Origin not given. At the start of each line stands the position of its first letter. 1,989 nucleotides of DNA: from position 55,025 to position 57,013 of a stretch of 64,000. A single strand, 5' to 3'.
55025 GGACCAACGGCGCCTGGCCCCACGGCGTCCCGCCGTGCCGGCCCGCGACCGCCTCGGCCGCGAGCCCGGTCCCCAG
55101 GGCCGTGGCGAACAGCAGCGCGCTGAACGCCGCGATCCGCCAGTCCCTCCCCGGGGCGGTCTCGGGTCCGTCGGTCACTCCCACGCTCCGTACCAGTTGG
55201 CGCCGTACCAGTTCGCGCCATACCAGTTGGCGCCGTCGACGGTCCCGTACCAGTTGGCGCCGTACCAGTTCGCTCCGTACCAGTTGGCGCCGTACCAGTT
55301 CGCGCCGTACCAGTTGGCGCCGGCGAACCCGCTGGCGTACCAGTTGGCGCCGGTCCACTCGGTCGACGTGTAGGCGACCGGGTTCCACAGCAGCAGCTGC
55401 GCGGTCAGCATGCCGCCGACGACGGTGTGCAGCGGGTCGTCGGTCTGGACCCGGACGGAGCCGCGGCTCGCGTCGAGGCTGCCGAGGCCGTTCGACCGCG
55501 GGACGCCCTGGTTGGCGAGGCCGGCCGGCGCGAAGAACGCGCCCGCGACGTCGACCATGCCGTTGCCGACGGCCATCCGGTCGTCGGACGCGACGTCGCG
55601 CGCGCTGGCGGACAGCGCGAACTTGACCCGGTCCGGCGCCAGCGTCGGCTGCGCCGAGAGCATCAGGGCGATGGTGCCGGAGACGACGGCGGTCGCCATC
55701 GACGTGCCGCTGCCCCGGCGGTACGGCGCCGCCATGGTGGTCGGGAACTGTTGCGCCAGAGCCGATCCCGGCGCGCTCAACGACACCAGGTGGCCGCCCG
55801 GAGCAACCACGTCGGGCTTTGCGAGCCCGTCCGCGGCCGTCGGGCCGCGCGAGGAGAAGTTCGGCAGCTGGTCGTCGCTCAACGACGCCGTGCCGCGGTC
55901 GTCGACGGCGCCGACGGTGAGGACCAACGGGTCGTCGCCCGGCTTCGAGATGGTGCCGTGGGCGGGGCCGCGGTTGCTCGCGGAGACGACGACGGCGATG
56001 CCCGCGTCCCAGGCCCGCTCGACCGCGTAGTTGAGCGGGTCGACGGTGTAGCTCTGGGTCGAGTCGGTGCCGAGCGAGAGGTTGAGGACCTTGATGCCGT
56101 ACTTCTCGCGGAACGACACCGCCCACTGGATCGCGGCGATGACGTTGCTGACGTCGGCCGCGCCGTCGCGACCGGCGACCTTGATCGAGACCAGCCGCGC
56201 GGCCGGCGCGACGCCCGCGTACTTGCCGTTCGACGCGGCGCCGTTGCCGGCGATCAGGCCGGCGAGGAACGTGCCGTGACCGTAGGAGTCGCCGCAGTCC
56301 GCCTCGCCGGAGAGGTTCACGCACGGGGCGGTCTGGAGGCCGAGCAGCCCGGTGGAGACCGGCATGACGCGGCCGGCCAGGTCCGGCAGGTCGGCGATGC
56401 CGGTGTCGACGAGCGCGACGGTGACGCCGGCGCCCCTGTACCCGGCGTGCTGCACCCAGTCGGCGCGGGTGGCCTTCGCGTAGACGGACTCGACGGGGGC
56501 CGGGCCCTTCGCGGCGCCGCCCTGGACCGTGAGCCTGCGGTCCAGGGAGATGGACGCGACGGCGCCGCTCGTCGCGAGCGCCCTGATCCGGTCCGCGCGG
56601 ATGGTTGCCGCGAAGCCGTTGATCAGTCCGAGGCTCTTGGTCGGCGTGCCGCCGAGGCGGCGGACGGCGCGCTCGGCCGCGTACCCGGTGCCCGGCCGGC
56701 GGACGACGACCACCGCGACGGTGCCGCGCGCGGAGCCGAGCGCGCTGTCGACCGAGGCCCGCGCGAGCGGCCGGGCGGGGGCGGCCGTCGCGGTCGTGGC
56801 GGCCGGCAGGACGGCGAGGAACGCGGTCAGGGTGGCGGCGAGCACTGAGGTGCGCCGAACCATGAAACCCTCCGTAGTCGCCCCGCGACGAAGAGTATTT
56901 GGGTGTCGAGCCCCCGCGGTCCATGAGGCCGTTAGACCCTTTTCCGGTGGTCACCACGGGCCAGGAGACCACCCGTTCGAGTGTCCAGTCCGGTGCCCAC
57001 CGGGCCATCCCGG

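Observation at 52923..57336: Orphan double-glycine-leader Cys/Thr-rich precursor peptide beside a secreted subtilase-histidine kinase pair (candidate new peptide system)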

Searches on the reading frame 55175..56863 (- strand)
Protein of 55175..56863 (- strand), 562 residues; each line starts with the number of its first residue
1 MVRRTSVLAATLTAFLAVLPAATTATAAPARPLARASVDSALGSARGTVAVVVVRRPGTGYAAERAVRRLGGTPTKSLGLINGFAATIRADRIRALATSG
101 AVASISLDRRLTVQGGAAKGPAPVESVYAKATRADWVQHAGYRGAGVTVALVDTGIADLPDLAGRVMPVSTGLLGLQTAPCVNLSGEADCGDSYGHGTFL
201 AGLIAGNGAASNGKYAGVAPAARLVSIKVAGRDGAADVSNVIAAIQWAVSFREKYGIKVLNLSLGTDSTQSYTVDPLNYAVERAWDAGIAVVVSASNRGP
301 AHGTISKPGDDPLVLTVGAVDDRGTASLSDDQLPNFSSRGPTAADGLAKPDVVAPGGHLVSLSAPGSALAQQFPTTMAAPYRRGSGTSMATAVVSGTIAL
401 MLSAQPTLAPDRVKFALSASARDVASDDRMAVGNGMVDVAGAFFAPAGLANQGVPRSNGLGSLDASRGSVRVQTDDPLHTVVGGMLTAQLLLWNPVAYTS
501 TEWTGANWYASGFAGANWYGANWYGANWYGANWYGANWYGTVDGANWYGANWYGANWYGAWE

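Call 5: search_protein_families(library=pfam, proteins=[window:55175-56863:-], max_evalue=0.01)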
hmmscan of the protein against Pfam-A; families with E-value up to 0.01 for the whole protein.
window:55175-56863:- (562 aa): 1 family
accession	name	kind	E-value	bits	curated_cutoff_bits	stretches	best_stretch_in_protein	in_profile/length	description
PF00082.27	Peptidase_S8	-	2.5e-47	162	21.8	1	144-424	1-276/288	Subtilase family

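Call 6: search_protein_families(library=ncbifam, proteins=[window:55175-56863:-], max_evalue=1)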
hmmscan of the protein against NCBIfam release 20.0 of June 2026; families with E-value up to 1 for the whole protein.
window:55175-56863:- (562 aa): 8 families
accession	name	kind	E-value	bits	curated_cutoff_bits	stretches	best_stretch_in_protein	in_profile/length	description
TIGR03921.1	T7SS_mycosin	equivalog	2.5e-43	148.5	278.75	1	141-446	9-288/353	type VII secretion-associated serine protease mycosin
NF049966.1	QH_SP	equivalog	1.7e-16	60.2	165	2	191-316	37-139/219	subtilisin-like serine protease QhpE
NF040809.1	germ_prot_CspBA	exception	2.6e-15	55.2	1250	2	191-305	719-831/1099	bifunctional germination protease/germinant receptor pseudoprotease CspBA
NF033595.1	denti_PrtP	equivalog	2.1e-13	49.7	300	1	260-459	342-515/606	dentilisin complex serine proteinase subunit PrtP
NF042956.1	IteS_antiphage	equivalog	7.7e-12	44.3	900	1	193-414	290-526/747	S8 family anti-phage peptidase IteS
TIGR03895.1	protease_PatA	subfamily_domain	1.8e-10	40.2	421.05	1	196-443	1-225/606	PatA/PatG family cyanobactin maturation protease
NF040808.2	CspC_non_triad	exception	2.2e-10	39.6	675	2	188-300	161-279/556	bile acid germinant receptor pseudoprotease CspC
NF040553.1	SGO_0316_fam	subfamily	6.3e-10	37.4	1400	2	191-299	355-465/1486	SGO_0316/SGO_0317 family LPXTG-anchored serine peptidase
